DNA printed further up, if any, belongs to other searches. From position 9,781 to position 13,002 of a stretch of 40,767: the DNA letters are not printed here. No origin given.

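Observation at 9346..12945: Solitary MmeI-family Type IIL restriction-modification gene in a low-GC island flanked by a 585-bp gene-free spacer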

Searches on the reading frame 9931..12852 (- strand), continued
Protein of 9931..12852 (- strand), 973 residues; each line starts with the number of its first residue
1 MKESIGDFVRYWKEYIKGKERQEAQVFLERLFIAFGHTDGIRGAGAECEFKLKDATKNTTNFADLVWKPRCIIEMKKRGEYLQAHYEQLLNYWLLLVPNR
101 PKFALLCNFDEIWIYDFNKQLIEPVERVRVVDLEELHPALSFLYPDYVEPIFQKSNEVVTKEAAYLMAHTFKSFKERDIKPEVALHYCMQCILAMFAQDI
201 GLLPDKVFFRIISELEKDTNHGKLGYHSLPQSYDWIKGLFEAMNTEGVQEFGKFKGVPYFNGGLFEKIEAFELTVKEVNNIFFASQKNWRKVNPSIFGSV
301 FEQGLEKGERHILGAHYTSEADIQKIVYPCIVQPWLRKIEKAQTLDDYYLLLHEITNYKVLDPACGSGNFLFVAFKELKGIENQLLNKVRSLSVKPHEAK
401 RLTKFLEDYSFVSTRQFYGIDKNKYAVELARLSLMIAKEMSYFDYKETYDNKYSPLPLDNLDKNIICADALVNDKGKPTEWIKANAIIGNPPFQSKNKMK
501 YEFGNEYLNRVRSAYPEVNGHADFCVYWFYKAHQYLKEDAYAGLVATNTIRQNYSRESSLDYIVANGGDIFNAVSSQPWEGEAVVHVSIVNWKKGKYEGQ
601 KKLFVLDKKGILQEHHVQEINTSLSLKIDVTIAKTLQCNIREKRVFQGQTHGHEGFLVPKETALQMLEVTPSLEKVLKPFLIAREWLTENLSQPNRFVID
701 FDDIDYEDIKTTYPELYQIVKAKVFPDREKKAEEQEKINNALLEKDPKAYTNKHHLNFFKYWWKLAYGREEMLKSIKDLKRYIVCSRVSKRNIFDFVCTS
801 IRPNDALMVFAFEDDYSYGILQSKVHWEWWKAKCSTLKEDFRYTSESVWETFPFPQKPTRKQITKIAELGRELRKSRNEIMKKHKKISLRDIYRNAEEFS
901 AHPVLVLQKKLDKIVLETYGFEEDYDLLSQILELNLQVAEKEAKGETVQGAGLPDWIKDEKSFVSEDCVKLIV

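Call 23: find_encoding_contigs(protein=P0053, flank=6000, max_places=1)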
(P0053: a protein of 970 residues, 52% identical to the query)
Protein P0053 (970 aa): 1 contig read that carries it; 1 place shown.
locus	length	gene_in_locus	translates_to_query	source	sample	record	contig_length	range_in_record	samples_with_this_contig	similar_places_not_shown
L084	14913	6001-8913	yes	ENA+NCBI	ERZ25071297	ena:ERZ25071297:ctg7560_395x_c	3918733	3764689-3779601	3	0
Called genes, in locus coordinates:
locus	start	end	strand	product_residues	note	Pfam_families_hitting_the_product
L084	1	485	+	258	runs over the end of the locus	PF03883:H2O2_YaaD, PF21818:DUF6884 (weak)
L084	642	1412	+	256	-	PF05742:TANGO2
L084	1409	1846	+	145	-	PF03061:4HBT (weak)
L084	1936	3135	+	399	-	PF01566:Nramp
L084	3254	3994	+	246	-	PF03746:LamB_YcsF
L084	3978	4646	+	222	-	PF02682:CT_C_D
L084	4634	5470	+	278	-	PF02626:CT_A_B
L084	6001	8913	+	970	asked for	PF20464:MmeI_N, PF20465:MmeI_hel, PF02384:N6_Mtase (weak), PF20473:MmeI_Mtase, PF07669:Eco57I, PF20466:MmeI_TRD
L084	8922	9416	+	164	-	-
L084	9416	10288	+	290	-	-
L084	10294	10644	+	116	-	PF14213:DUF4325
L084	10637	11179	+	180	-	PF01850:PIN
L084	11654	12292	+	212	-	-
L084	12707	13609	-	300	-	PF27100:DcsG_N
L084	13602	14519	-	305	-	PF01073:3Beta_HSD, PF01370:Epimerase, PF02719:Polysacc_synt_2, PF04321:RmlD_sub_bind, PF16363:GDP_Man_Dehyd, PF13460:NAD_binding_10, PF07993:NAD_binding_4 (weak)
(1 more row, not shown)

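Call 24: find_encoding_contigs(protein=P0067, flank=6000, max_places=1)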
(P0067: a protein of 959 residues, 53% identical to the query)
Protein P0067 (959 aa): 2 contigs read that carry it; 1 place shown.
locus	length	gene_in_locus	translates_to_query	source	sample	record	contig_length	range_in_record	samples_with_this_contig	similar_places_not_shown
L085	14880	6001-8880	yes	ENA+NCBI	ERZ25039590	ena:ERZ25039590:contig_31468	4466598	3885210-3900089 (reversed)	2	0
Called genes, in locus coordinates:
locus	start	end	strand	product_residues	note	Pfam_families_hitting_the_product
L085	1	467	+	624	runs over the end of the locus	PF01134:GIDA, PF07992:Pyr_redox_2 (weak), PF12831:FAD_oxidored (weak), PF21680:GIDA_C_1st, PF13932:SAM_GIDA_C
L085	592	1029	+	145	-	PF01541:GIY-YIG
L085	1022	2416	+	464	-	PF27096:UvrC_M, PF22920:UvrC_RNaseH, PF08459:UvrC_RNaseH_dom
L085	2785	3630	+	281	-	PF01925:TauE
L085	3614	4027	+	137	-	PF07843:DUF1634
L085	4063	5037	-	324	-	PF00348:polyprenyl_synt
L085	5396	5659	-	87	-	-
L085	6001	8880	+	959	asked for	PF20464:MmeI_N, PF20465:MmeI_hel (weak), PF02384:N6_Mtase (weak), PF20473:MmeI_Mtase, PF07669:Eco57I, PF20466:MmeI_TRD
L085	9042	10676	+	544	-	PF06685:DUF1186, PF02810:SEC-C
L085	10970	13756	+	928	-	PF02739:5_3_exonuc_N, PF01367:5_3_exonuc, PF01612:DNA_pol_A_exo1, PF22619:DNA_polI_exo1, PF00476:DNA_pol_A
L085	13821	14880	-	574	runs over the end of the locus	PF00595:PDZ (weak), PF13180:PDZ_2, PF17820:PDZ_6, PF03572:Peptidase_S41, PF28547:CHD_PDZ-protease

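Call 26: search_protein_families(library=ncbifam, proteins=[window:9931-12852:-], max_evalue=0.01)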
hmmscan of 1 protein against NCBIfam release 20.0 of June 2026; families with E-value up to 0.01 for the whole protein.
window:9931-12852:- (973 aa): 6 families
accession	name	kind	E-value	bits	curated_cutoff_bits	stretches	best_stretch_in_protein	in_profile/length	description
NF033451.1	BREX_2_MTaseX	equivalog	1e-07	30.1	400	1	356-438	223-290/1185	BREX-2 system adenine-specific DNA-methyltransferase PglX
NF033452.1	BREX_1_MTaseX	exception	4.8e-07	28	500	1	353-436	310-377/1210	BREX-1 system adenine-specific DNA-methyltransferase PglX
NF047738.1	antiphage_MADS2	equivalog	2e-06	26.4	720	1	356-502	331-468/654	methylation-associated defense system DNA methyltransferase MAD2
NF033455.1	BREX_6_MTaseX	exception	2.6e-05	21.9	900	1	354-436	326-398/1319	BREX-6 system adenine-specific DNA-methyltransferase PglX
TIGR02987.1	met_A_Alw26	exception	0.00025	20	353.5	1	353-493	29-122/523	Alw26I/Eco31I/Esp3I family type II restriction adenine-specific DNA-methyltransferase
TIGR04256.1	GxxExxY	subfamily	0.0013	19.1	35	1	48-111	47-107/116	GxxExxY protein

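Call 32: search_solved_structures(query=A1, show_alignments=1, max_evalue=0.001)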
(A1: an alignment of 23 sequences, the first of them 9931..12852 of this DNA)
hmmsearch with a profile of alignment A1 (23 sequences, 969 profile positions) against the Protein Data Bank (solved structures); distinct sequences matched with E-value up to 0.001: 1.
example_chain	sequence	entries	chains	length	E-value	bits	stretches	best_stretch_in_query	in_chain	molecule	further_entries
5hr4_C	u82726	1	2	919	6.8e-93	315.1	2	19-721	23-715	MmeI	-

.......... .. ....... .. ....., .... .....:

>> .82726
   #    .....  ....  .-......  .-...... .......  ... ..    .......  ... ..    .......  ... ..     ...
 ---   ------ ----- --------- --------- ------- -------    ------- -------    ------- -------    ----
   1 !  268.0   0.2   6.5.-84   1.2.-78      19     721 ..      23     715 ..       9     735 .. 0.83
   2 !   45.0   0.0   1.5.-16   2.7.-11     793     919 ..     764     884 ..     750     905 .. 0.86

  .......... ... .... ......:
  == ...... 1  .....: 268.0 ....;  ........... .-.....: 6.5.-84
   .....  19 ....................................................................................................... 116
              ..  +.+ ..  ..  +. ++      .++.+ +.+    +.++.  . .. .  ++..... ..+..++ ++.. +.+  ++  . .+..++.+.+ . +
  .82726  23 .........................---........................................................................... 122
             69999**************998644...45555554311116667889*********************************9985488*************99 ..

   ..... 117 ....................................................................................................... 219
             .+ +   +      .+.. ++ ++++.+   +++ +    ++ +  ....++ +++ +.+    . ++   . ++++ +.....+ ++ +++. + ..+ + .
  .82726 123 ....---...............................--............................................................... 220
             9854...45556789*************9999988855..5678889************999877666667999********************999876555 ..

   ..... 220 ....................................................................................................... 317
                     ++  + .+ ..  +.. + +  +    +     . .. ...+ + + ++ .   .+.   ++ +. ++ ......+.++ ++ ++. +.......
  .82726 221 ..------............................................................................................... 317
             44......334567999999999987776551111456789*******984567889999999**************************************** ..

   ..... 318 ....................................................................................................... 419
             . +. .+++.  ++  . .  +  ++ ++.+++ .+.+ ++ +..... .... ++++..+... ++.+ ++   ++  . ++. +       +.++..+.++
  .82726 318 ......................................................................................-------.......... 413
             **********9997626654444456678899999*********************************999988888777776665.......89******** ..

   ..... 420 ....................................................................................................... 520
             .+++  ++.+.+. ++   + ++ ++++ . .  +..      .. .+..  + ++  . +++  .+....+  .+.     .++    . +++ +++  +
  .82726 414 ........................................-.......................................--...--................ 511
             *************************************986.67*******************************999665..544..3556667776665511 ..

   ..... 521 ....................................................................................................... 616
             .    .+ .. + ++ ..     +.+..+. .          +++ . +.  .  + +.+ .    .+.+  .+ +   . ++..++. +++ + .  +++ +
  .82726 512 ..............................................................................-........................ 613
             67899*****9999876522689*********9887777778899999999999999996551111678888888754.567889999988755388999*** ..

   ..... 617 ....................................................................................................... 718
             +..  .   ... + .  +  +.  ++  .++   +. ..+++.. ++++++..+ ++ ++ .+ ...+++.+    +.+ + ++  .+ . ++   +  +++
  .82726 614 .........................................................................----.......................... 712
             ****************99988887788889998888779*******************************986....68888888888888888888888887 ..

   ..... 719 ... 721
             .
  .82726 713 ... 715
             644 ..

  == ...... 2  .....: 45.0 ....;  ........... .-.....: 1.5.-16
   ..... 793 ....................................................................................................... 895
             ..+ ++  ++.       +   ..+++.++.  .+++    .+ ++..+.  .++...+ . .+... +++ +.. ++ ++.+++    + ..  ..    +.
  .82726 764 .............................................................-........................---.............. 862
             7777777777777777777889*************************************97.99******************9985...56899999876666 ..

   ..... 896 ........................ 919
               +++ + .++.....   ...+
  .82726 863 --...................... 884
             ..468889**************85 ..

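Call 60: search_dna_similar(query=window:9931-12852:-, collection=plasmids, mode=protein, max_rows=10)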
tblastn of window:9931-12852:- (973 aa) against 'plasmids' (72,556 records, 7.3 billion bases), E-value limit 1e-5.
Records with a match: 444; places in all: 451; records where one place covers at least 80% of the query: 112.
Best place of each record, by identity: <60% 444.
By first word of the organism name: Pseudosulfitobacter 46; Ligilactobacillus 18; Rhodococcus 17; Deinococcus 14; Aeromonas 14; Acetobacter 13; Klebsiella 13; Paracoccus 12; Lactiplantibacillus 10; Staphylococcus 9; and 133 more.
By predicted mobility (MOB-suite, as given by PLSDB): non-mobilizable 247; conjugative 99; mobilizable 98.
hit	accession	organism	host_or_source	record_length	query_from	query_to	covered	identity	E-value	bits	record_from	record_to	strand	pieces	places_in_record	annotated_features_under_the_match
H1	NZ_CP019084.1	Paludisphaera borealis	-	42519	3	969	99%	46.8%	0e+0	859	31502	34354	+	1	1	DNA methyltransferase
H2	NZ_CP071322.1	Nitrogeniibacter aestuarii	pure culture,sediment in spartina ...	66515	7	968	99%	40.7%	0e+0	713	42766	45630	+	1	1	DNA methyltransferase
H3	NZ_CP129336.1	Rhodococcus sp. M8-33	cell culture,nitrile contaminated soil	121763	1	940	97%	32.1%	4e-128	436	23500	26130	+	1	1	DNA methyltransferase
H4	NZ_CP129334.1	Rhodococcus sp. M8-50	cell culture,nitrile contaminated soil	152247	1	940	97%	32.1%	4e-128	436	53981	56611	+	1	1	DNA methyltransferase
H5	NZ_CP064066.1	Rhodococcus sp. M8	cell culture,nitrile contaminated soil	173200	1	940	97%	32.1%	4e-128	436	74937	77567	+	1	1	DNA methyltransferase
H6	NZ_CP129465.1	Rhodococcus sp. M8-35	cell culture,nitrile contaminated soil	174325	1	940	97%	32.1%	4e-128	436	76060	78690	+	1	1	DNA methyltransferase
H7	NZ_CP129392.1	Rhodococcus sp. M8-20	cell culture,nitrile contaminated soil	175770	1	940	97%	32.1%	4e-128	436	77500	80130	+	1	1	DNA methyltransferase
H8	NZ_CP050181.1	Rhodococcus pyridinivorans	bacterial pure culture,Soil sample from ...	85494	1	940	97%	31.8%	3e-129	439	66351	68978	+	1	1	DNA methyltransferase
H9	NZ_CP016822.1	Rhodococcus sp. p52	oil-polluted soil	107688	1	940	97%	31.8%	3e-129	439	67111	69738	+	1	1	DNA methyltransferase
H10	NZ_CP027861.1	Ahniella affigens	whole organism,Sandy soil near a stream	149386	1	946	97%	28.6%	2e-84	306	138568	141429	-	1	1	DNA methyltransferase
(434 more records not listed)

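Call 67: predict_structure(alignment_id=A5)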
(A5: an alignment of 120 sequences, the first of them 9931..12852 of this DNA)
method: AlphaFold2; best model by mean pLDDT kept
length: 973 residues; sequences in the alignment: 120
mean_pLDDT: 88.6   pTM: 0.79
mean pLDDT of the five models: 88.6, 88.1, 87.1, 86.7, 86.2
residues with pLDDT >= 90: 565; 70-90: 346; 50-70: 62; < 50: 0
segments of 3 or more residues with pLDDT < 50: none
pLDDT, mean of each block of 10 residues (from residue 1): 90 90 91 95 89 75 87 91 84 80 93 87 84 90 90 69 86 90 85 85 84 83 72 90 84 80 71 91 87 71 65 66 90 93 95 96 87 91 91 90 90 92 84 81 71 58 89 94 96 78 86 91 92 98 93 89 97 89 77 96 90 91 90 93 92 95 96 96 94 95 92 96 96 93 86 90 89 94 95 96 97 98 97 75 91 97 98 94 88 89 94 98 94 98 96 94 94 90
secondary structure, 60 per line:
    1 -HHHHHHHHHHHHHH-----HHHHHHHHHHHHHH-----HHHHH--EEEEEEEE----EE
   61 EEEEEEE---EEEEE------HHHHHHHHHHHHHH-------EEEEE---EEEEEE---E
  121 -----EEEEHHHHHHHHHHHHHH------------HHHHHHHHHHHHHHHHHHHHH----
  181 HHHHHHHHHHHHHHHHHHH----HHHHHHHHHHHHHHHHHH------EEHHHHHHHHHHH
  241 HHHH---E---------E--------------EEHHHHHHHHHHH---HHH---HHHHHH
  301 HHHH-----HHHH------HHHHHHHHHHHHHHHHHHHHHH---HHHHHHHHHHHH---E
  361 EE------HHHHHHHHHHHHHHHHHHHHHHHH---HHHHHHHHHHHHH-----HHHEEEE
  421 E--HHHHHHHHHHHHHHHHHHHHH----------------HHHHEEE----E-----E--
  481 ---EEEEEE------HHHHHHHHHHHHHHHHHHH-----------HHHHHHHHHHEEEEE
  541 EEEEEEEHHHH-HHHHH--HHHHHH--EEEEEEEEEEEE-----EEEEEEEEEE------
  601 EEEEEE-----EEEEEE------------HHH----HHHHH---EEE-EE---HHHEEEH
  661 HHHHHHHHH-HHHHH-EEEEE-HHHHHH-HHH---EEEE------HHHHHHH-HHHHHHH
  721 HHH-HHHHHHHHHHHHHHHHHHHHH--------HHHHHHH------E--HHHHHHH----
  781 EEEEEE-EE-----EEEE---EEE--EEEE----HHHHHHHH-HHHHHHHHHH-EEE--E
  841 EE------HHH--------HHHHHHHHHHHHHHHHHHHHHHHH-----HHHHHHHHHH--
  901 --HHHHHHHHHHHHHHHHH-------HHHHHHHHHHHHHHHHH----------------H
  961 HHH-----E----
elements in order (helices of 4 or more, strands of 3 or more residues): H2-15 H21-34 H40-44 E47-54 E59-67 E71-75 H82-95 E103-107 E111-116 E126-129 H130-143 H156-176 H181-199 H204-221 H230-244 H275-285 H295-304 H310-313 H320-341 H345-356 E360-362 H369-392 H396-408 E417-421 H424-444 H461-464 E465-467 E484-489 H496-514 H526-535 E536-547 H548-551 H553-557 H560-565 E568-579 E585-594 E601-606 E612-617 H637-641 E645-647 E657-659 H660-669 H671-675 E677-681 H683-688 E696-699 H706-712 H714-723 H725-745 H754-760 H770-776 E781-786 E795-798 E802-804 E807-810 H815-822 H824-833 E835-837 E840-842 H860-883 H889-898 H903-919 H927-943 H960-963
